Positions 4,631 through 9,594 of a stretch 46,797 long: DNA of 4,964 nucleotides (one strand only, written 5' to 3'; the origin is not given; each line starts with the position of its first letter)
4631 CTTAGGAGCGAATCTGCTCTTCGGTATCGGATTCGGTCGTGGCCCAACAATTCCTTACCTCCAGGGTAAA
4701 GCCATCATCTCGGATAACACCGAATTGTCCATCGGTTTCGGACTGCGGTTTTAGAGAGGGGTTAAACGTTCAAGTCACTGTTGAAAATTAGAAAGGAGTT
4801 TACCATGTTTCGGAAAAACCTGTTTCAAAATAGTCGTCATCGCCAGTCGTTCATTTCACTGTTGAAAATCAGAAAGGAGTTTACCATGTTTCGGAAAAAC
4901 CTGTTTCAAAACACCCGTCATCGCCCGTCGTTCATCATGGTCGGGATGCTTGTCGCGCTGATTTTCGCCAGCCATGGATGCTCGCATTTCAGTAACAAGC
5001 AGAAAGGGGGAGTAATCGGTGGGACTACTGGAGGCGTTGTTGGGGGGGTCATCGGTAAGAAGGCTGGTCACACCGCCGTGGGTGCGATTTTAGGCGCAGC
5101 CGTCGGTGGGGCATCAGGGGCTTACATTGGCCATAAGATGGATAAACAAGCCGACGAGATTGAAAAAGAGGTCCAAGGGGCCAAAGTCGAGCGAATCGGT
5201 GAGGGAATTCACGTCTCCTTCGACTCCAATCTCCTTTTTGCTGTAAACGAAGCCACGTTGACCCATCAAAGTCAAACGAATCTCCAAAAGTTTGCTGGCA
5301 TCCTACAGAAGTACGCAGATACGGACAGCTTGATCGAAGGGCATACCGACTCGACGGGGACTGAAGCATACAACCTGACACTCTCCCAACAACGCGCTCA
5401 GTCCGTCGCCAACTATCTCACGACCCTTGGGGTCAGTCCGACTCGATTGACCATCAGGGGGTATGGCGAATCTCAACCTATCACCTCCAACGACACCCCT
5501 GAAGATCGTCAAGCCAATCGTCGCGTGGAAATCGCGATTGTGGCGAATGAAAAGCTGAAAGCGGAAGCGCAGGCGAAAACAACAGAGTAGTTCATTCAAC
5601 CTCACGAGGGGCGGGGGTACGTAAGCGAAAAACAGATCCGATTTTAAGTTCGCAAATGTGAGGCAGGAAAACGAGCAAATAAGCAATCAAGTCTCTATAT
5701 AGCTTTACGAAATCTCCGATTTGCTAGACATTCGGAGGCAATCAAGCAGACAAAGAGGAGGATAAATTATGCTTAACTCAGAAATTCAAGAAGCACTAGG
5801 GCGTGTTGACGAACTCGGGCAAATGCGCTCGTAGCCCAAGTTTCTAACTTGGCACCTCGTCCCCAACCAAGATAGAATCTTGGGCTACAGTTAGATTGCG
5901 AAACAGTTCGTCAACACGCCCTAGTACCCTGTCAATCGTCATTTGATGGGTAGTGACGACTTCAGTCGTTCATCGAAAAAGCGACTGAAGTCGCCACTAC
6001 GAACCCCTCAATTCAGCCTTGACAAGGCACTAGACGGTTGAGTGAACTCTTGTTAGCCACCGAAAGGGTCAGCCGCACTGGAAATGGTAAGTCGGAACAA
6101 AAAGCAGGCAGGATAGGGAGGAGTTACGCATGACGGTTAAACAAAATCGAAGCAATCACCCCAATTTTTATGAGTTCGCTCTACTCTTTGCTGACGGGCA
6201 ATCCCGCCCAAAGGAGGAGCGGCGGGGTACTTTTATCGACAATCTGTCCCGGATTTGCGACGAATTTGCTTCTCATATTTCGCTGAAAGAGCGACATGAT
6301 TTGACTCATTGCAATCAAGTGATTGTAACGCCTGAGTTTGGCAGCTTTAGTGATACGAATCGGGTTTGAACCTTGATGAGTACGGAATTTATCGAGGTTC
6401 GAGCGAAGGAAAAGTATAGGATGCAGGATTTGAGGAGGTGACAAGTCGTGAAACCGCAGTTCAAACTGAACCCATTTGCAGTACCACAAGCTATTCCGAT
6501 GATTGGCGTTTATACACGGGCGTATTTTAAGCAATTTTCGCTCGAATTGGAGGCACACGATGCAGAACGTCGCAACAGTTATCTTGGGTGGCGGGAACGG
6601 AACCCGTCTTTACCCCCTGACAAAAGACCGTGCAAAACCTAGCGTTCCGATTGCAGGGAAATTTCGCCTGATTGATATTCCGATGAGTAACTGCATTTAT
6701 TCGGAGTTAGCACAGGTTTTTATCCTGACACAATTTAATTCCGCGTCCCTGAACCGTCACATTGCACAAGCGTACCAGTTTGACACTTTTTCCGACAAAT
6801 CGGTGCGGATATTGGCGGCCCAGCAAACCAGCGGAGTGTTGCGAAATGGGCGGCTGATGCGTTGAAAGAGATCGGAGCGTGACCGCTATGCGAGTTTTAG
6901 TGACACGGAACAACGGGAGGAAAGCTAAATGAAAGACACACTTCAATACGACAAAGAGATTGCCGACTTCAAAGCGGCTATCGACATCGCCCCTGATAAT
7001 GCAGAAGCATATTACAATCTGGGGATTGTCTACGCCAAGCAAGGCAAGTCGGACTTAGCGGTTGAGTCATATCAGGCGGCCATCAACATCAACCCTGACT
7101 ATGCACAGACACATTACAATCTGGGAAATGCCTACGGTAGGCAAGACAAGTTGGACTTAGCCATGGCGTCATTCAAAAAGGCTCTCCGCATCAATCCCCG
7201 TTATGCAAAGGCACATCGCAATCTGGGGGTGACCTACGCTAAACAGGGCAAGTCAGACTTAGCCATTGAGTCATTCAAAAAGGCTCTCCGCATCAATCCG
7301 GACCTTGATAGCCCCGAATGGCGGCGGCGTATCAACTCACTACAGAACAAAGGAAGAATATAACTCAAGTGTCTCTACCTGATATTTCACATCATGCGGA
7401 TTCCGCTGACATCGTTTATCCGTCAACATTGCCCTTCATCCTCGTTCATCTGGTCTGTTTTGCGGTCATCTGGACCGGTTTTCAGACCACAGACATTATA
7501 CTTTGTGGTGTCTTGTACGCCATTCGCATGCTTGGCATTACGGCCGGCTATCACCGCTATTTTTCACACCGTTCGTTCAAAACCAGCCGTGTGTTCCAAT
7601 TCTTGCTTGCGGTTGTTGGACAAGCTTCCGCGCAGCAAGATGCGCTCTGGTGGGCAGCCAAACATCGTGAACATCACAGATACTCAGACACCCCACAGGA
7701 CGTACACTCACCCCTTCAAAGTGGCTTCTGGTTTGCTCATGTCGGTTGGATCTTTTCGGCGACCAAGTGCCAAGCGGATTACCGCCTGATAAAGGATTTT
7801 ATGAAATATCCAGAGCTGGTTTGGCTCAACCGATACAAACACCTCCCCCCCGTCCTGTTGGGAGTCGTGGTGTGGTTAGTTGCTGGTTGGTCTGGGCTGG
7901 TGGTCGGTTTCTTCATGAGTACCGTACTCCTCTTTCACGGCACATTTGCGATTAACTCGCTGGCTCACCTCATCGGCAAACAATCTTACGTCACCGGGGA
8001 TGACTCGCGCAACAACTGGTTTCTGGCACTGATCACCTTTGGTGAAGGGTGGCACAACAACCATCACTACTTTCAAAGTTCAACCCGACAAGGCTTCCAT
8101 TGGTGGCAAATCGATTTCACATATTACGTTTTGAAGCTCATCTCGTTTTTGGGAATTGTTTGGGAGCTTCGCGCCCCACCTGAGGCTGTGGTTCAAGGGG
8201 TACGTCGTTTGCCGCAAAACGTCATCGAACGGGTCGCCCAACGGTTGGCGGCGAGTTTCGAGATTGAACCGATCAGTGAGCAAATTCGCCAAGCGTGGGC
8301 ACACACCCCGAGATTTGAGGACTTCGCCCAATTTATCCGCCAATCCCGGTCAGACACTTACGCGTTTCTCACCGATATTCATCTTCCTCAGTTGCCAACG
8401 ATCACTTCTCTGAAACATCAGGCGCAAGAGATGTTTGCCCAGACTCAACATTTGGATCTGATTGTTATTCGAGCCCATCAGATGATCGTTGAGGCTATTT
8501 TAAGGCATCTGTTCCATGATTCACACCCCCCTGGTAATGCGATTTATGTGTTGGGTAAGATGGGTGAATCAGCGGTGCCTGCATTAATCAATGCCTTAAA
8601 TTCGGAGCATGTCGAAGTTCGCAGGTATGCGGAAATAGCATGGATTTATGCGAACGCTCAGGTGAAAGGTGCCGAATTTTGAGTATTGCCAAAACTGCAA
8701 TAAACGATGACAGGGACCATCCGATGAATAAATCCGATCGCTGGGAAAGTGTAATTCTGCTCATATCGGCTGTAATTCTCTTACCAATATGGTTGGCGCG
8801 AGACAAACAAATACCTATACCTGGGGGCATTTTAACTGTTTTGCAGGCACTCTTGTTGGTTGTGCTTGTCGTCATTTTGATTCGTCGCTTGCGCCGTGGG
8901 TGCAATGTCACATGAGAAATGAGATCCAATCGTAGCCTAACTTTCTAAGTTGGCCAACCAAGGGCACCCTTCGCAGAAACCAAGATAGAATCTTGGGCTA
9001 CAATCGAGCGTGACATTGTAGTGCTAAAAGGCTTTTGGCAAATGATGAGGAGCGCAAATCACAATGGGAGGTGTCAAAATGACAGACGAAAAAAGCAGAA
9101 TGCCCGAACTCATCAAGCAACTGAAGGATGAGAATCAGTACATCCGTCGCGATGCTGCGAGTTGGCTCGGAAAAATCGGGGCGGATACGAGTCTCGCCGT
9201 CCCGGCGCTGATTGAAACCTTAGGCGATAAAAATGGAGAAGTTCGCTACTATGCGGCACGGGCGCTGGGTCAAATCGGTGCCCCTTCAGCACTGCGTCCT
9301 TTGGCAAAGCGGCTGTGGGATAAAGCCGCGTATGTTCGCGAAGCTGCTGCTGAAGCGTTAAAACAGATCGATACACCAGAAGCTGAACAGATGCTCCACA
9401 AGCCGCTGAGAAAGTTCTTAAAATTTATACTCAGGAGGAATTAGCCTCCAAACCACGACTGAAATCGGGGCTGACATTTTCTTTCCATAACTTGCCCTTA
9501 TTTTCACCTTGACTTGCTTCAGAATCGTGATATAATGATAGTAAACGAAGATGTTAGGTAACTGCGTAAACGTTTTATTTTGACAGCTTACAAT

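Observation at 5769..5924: Family-A nested palindromic element that carries its own short coding end and stop codon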

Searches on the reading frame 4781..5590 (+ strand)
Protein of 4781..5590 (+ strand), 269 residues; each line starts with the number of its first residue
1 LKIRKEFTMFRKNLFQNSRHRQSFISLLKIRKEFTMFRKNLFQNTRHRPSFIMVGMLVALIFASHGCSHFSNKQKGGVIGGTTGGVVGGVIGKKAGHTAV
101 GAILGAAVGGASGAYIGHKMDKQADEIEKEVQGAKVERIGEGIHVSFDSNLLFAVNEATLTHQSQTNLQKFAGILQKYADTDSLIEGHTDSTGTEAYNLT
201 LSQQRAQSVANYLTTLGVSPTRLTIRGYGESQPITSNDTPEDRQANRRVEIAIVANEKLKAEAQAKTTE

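Call 10: search_protein_families(library=pfam, proteins=[window:4781-5590:+], max_evalue=0.01)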
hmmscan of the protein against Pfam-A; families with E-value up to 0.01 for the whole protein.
window:4781-5590:+ (269 aa): 5 families
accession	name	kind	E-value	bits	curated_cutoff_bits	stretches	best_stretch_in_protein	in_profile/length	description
PF00691.25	OmpA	-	7.7e-27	94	27.2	1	152-247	1-98/98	OmpA family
PF13488.11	Gly-zipper_Omp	-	8.2e-08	32.5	25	1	79-123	1-45/46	Glycine zipper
PF13441.11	Gly-zipper_YMGG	-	5.8e-06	26.4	28.9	1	75-118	5-44/45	YMGG-like Gly-zipper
PF05433.20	Rick_17kDa_Anti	-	7.1e-05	23.1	24.2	1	76-117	2-43/43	Glycine zipper 2TM domain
PF04306.18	DUF456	-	0.0036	18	29.4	1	51-118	29-95/139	Protein of unknown function (DUF456)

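Call 43: find_homologous_proteins(query=window:4781-5590:+, max_evalue=1e-40)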
Query window:4781-5590:+ (269 aa): 6941 proteins with E <= 1e-40 among 8000 candidates; the best 120 are listed.
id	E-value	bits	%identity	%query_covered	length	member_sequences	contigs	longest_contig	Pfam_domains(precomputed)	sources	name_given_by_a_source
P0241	2.2e-165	566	100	97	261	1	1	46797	PF00691.26,PF13441.13,PF13488.12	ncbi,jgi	-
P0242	2.9e-84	300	64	80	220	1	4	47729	PF00691.26,PF13441.13,PF13488.12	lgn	-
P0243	4.4e-84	300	63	80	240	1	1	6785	PF00691.26,PF13441.13,PF13488.12,PF04306.20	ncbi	-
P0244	1.1e-83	298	64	80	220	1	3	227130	PF00691.26,PF13441.13,PF13488.12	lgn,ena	-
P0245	1.1e-83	298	64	80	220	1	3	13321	PF00691.26,PF13441.13,PF13488.12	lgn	-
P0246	2.4e-83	297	64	80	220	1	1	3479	PF00691.26,PF13441.13,PF13488.12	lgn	-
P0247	2.8e-83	297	63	80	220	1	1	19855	PF00691.26,PF13441.13,PF13488.12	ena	-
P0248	3.4e-83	297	67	76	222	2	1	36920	PF00691.26,PF13441.13,PF05433.21,PF13488.12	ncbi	-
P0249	5.3e-83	296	66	81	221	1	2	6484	PF00691.26,PF13441.13,PF13488.12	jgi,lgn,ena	-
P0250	5.4e-83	296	64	79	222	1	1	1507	PF00691.26,PF13441.13,PF13488.12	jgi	-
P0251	7.2e-83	296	64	79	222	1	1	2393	PF00691.26,PF13441.13,PF13488.12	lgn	-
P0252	8.2e-83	296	62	81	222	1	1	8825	PF00691.26,PF13441.13,PF13488.12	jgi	jgi:outer membrane protein OmpA-like peptidoglycan-associated protein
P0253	9.5e-83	295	64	79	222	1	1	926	PF00691.26,PF13441.13,PF13488.12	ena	-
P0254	2.6e-82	294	63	80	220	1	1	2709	PF00691.26,PF13441.13,PF13488.12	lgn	-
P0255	2.8e-82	294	60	86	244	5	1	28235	PF00691.26,PF13441.13,PF13488.12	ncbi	-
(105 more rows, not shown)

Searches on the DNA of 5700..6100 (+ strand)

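Call 58: search_rna_families(source=window, start=5700, end=6100, threshold=evalue, max_evalue=1)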
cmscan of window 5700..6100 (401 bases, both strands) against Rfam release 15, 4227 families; matches with E-value up to 1: 1.
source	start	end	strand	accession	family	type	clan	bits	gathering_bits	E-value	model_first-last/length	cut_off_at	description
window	5951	5999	+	RF04165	mir-2483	Gene; miRNA;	-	20.7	75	0.17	1-80/80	no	mir-2483 microRNA precursor family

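Call 64: search_dna_similar(query=window:5796-5924:+, collection=plasmids, mode=distant, max_evalue=0.001, max_rows=10)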
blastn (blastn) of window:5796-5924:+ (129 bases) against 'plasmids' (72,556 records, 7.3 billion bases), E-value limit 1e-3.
No match.

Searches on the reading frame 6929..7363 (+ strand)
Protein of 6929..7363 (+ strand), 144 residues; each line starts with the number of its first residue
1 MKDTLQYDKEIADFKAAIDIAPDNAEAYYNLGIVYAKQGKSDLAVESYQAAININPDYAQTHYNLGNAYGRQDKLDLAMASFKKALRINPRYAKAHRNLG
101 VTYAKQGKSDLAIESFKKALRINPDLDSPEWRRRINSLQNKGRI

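Call 10: search_protein_families(library=pfam, proteins=[window:6929-7363:+], max_evalue=0.01)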
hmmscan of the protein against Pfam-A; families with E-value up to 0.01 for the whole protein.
window:6929-7363:+ (144 aa): 24 families
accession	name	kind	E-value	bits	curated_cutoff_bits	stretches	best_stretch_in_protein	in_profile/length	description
PF13414.12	TPR_11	-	2.6e-36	123.5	26.8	4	34-72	3-41/42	TPR repeat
PF00515.34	TPR_1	-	2.1e-35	119.5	27.8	3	93-125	1-33/34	Tetratricopeptide repeat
PF13424.12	TPR_12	-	1.3e-30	105.8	30.1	4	25-88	3-74/77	Tetratricopeptide repeat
PF07719.23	TPR_2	-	8.4e-29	97.7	27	3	25-58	1-34/34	Tetratricopeptide repeat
PF13181.12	TPR_8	-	7e-28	94.8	25.7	3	25-58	1-34/34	Tetratricopeptide repeat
PF13431.12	TPR_17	-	8e-26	88.6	24.4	3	14-45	2-33/34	Tetratricopeptide repeat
PF13432.12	TPR_16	-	2.6e-19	69.7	32.7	2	63-125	1-63/65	Tetratricopeptide repeat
PF14559.12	TPR_19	-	1.4e-15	57.8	25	3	72-132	4-62/68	Tetratricopeptide repeat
PF13176.12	TPR_7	-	5e-15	54.7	27.9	2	95-129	1-35/36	Tetratricopeptide repeat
PF13428.12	TPR_14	-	2.2e-12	46.8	23.5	2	26-67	2-43/44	Tetratricopeptide repeat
PF13174.12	TPR_6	-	2.4e-12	47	26.3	1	26-57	1-32/33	Tetratricopeptide repeat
PF13371.12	TPR_9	-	5.3e-12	46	35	2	65-125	1-61/73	Tetratricopeptide repeat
PF13374.12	TPR_10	-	3.3e-10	40.1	27.5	0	64-88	7-31/42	Tetratricopeptide repeat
PF23914.1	TPR_CcmH_CycH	-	1.2e-09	38.7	42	0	20-63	45-88/158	Cytochrome c-type biogenesis protein H TPR domain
PF14561.12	TPR_20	-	7.2e-08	33.1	25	1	8-55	5-52/90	Tetratricopeptide repeat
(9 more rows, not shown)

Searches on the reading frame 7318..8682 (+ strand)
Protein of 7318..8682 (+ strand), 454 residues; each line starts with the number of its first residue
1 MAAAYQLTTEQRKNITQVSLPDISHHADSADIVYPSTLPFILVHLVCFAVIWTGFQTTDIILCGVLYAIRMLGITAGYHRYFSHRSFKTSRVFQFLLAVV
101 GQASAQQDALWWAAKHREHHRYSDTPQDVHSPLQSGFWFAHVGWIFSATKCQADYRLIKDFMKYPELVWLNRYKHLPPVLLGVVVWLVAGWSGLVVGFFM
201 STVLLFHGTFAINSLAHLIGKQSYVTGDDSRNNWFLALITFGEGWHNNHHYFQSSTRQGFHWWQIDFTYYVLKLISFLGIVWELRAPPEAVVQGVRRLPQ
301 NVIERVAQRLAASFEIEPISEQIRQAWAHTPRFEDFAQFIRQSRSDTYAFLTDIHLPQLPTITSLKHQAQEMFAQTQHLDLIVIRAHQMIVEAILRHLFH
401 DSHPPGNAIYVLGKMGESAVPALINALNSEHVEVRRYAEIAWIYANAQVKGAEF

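Call 10: search_protein_families(library=pfam, proteins=[window:7318-8682:+], max_evalue=0.01)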
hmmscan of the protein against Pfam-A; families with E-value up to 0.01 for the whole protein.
window:7318-8682:+ (454 aa): 1 family
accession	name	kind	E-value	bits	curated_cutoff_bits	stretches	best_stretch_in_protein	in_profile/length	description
PF00487.30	FA_desaturase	-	1.3e-19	71.4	29.7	1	62-271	8-237/253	Fatty acid desaturase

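Call 27: find_homologous_proteins(query=window:7318-8682:+, max_evalue=1e-60)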
Query window:7318-8682:+ (454 aa): 7979 proteins with E <= 1e-60 among 8000 candidates; the best 120 are listed.
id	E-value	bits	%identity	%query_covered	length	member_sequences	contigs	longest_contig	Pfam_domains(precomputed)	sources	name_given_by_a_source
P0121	1.8e-295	998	95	100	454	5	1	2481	PF00487.31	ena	-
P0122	4.7e-230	782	85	86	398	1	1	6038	PF00487.31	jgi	jgi:stearoyl-CoA desaturase (Delta-9 desaturase)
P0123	2.0e-229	780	86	85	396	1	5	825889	PF00487.31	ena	-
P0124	2.6e-211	720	78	85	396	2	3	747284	PF00487.31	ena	-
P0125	4.6e-211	720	78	85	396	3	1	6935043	PF00487.31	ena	-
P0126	2.4e-210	717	77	85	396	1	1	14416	PF00487.31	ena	-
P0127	1.0e-209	715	78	85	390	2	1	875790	PF00487.31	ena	-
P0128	8.8e-207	705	77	85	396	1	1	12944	PF00487.31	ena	-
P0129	2.1e-205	701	75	89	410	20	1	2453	PF00487.31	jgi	-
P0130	1.2e-204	698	76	85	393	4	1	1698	PF00487.31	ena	-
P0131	5.6e-204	696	76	85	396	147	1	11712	PF00487.31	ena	-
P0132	2.3e-203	694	75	85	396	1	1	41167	PF00487.31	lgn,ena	-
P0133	1.5e-202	692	76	85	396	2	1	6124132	PF00487.31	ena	-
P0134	2.1e-202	691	75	85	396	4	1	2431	PF00487.31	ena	-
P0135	4.4e-202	690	75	85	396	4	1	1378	PF00487.31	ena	-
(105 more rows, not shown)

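Call 28: find_encoding_contigs(protein=P0123, flank=6000, max_places=2)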
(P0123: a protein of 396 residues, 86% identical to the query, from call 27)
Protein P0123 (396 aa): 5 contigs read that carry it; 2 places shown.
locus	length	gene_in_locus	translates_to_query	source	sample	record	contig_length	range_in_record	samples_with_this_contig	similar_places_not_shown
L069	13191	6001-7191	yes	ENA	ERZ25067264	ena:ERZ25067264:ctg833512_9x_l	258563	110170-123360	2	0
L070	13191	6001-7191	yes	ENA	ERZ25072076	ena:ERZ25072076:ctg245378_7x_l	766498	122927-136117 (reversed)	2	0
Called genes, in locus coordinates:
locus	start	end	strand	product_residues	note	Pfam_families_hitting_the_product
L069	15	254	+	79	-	-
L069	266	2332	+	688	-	PF13623:SurA_N_2, PF13624:SurA_N_3, PF13145:Rotamase_2, PF00639:Rotamase, PF13616:Rotamase_3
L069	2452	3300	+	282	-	PF08450:SGL, PF24684:Vgb_lyase (weak), PF01731:Arylesterase (faint)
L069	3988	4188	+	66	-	PF07883:Cupin_2 (weak)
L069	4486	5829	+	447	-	PF00140:Sigma70_r1_2 (weak), PF04542:Sigma70_r2, PF04539:Sigma70_r3, PF04545:Sigma70_r4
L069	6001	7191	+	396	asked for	PF00487:FA_desaturase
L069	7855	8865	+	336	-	PF09925:DUF2157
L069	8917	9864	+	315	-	PF14351:DUF4401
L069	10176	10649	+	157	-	PF14345:GDYXXLXY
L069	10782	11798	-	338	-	PF02826:2-Hacid_dh_C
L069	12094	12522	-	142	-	PF07366:SnoaL, PF12680:SnoaL_2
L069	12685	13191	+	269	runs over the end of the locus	-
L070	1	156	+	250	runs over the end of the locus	PF05721:PhyH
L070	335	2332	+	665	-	PF13623:SurA_N_2, PF13624:SurA_N_3, PF13145:Rotamase_2, PF13616:Rotamase_3, PF00639:Rotamase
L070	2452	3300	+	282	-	PF08450:SGL, PF24684:Vgb_lyase, PF01731:Arylesterase (faint)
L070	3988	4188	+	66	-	PF07883:Cupin_2 (weak)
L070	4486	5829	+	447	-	PF00140:Sigma70_r1_2 (weak), PF04542:Sigma70_r2, PF04539:Sigma70_r3, PF04545:Sigma70_r4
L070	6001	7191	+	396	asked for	PF00487:FA_desaturase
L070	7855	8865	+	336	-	PF09925:DUF2157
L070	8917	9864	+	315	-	PF14351:DUF4401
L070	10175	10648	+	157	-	PF14345:GDYXXLXY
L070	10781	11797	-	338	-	PF02826:2-Hacid_dh_C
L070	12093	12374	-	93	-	PF07366:SnoaL, PF12680:SnoaL_2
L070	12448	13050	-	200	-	-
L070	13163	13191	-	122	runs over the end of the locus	-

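Call 29: find_encoding_contigs(protein=P0121, flank=3000, max_places=2)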
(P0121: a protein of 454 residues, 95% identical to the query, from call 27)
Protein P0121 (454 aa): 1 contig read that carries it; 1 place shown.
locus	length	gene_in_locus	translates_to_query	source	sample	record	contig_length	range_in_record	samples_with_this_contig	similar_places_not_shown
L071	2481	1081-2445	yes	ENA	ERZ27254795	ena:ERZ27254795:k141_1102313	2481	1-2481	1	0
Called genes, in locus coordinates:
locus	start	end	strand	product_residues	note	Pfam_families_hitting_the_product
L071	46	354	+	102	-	-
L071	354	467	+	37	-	PF25247:LbH_GLGC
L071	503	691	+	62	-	-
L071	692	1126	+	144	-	-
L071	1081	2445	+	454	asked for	PF00487:FA_desaturase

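Call 30: find_encoding_contigs(protein=P0122, flank=6000, max_places=2)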
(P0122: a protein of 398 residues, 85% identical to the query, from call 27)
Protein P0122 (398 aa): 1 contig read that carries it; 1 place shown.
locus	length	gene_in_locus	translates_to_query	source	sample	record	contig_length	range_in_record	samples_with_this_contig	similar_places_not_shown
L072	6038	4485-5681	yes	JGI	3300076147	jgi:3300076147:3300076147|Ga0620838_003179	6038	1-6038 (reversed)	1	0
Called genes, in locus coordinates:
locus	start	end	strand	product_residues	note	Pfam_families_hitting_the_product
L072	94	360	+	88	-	-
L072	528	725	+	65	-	-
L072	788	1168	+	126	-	-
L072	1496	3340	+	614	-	-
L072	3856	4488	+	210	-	-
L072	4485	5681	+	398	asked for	PF00487:FA_desaturase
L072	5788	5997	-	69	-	-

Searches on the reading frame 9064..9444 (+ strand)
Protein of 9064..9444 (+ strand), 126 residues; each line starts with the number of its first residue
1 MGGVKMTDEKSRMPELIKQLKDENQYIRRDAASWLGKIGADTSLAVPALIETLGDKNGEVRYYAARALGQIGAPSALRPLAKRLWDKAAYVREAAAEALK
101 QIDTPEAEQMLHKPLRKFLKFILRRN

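Call 10: search_protein_families(library=pfam, proteins=[window:9064-9444:+], max_evalue=0.01)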
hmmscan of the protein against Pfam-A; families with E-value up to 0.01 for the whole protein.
window:9064-9444:+ (126 aa): 13 families
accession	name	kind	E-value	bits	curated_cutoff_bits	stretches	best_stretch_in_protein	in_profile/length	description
PF13646.12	HEAT_2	-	3.8e-34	117.3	27.7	2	14-100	2-88/88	HEAT repeats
PF02985.28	HEAT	-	5.2e-16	57.7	23.5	2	46-72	2-28/31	HEAT repeat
PF03130.22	HEAT_PBS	-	8.3e-15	54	20.9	2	60-83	1-24/27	PBS lyase HEAT-like repeat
PF13513.12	HEAT_EZ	-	2.8e-12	47.3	27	1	45-71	29-55/55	HEAT-like repeat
PF12717.13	Cnd1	-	1.8e-06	28.6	26.4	0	13-71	23-85/162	non-SMC mitotic condensation complex subunit 1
PF00514.29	Arm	-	1.5e-05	25.3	20.6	0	45-71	13-39/41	Armadillo/beta-catenin-like repeat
PF24987.1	HEAT_EF3_N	-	0.00032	21.2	32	0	76-102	66-92/169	EF3 N-terminal HEAT repeat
PF01602.26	Adaptin_N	-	0.00044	19.4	37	0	40-107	74-146/524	Adaptin N terminal region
PF25767.1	ARM_TBCD_2nd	-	0.0029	17.5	29.7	0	46-72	79-105/245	Tubulin-specific chaperone D-like, ARM repeats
PF21547.3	TTI1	-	0.0035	17.6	27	0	49-107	4-63/90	TELO2-interacting protein 1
PF20168.4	PDS5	-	0.0045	15.3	27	0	14-102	245-387/1053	Sister chromatid cohesion protein PDS5 protein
PF11865.14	mTOR_dom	-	0.0056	17.1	27.6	0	55-89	22-53/160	Serine/threonine-protein kinase mTOR domain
PF25786.1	HEAT_GCN1_C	-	0.0097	16.4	27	0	11-60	67-124/151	GCN1-like, C-terminal HEAT repeats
